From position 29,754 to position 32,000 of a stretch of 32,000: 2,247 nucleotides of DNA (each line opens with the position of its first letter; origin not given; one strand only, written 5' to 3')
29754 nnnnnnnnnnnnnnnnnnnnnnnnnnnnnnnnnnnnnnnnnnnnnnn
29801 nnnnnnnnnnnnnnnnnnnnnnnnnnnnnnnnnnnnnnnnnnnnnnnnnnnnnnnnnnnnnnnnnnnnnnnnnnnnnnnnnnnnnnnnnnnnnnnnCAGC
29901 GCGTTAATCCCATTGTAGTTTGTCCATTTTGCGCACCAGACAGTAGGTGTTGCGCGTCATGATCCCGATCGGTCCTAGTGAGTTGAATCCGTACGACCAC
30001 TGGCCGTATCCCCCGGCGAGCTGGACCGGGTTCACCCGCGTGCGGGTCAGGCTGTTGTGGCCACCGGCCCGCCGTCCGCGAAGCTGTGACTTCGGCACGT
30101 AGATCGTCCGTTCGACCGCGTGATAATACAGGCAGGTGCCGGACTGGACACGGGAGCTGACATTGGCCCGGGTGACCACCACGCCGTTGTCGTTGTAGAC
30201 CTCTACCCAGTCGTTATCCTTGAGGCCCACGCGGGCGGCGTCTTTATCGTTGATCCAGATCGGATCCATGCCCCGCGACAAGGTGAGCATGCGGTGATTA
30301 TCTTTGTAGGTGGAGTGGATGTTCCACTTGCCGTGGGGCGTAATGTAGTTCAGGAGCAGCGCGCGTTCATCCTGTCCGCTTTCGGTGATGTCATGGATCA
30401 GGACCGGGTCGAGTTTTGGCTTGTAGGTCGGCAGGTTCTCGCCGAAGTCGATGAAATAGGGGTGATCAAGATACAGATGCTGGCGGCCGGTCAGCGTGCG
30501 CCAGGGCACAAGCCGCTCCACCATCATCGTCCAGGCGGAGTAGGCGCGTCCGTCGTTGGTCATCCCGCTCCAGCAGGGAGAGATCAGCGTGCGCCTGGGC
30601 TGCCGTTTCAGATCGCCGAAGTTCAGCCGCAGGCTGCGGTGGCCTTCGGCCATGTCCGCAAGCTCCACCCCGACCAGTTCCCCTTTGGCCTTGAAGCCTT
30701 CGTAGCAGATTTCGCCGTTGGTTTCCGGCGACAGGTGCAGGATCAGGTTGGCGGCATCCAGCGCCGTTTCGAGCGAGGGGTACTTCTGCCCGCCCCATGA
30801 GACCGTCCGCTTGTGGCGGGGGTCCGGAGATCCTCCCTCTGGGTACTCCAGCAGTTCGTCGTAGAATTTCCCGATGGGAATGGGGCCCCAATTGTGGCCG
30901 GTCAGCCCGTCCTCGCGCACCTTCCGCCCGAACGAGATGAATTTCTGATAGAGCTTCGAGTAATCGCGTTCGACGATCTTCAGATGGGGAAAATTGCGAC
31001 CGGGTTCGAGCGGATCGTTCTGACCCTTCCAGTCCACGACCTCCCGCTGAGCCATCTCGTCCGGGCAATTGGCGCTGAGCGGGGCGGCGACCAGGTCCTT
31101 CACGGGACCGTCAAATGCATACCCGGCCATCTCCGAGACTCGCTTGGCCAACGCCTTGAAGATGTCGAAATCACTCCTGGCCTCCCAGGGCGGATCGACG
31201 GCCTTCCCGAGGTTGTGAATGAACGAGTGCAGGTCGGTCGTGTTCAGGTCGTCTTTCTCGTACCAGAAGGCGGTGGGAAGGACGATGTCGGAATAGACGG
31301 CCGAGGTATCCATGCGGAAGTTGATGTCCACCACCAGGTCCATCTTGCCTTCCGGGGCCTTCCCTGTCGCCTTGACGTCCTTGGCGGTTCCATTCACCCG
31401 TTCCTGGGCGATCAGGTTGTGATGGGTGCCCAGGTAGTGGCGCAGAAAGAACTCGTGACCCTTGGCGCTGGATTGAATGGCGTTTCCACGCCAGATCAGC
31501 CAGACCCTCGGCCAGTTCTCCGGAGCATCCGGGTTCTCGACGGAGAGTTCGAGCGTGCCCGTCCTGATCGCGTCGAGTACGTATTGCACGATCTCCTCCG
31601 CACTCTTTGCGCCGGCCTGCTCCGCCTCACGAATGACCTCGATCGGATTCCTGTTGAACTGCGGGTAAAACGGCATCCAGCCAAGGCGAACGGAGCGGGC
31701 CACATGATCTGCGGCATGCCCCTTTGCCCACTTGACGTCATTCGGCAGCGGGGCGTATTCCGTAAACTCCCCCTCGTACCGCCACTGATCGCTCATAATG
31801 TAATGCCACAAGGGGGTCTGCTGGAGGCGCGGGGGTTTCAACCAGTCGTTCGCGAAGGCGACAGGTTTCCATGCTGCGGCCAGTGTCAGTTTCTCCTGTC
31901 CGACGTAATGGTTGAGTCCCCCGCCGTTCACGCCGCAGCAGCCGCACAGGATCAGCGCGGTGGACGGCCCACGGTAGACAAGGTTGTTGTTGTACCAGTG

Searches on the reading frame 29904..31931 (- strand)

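Call 61: search_protein_families(library=pfam, proteins=[window:29904-31931:-], max_evalue=0.00001)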
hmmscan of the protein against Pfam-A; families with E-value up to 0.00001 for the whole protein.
window:29904-31931:- (675 aa): 2 families
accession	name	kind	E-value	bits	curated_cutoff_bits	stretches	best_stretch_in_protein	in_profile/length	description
PF01568.27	Molydop_binding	-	9.4e-21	74.4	26.8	1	527-637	1-101/110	Molydopterin dinucleotide binding domain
PF00384.28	Molybdopterin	-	3e-19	69.7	24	1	109-264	237-353/353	Molybdopterin oxidoreductase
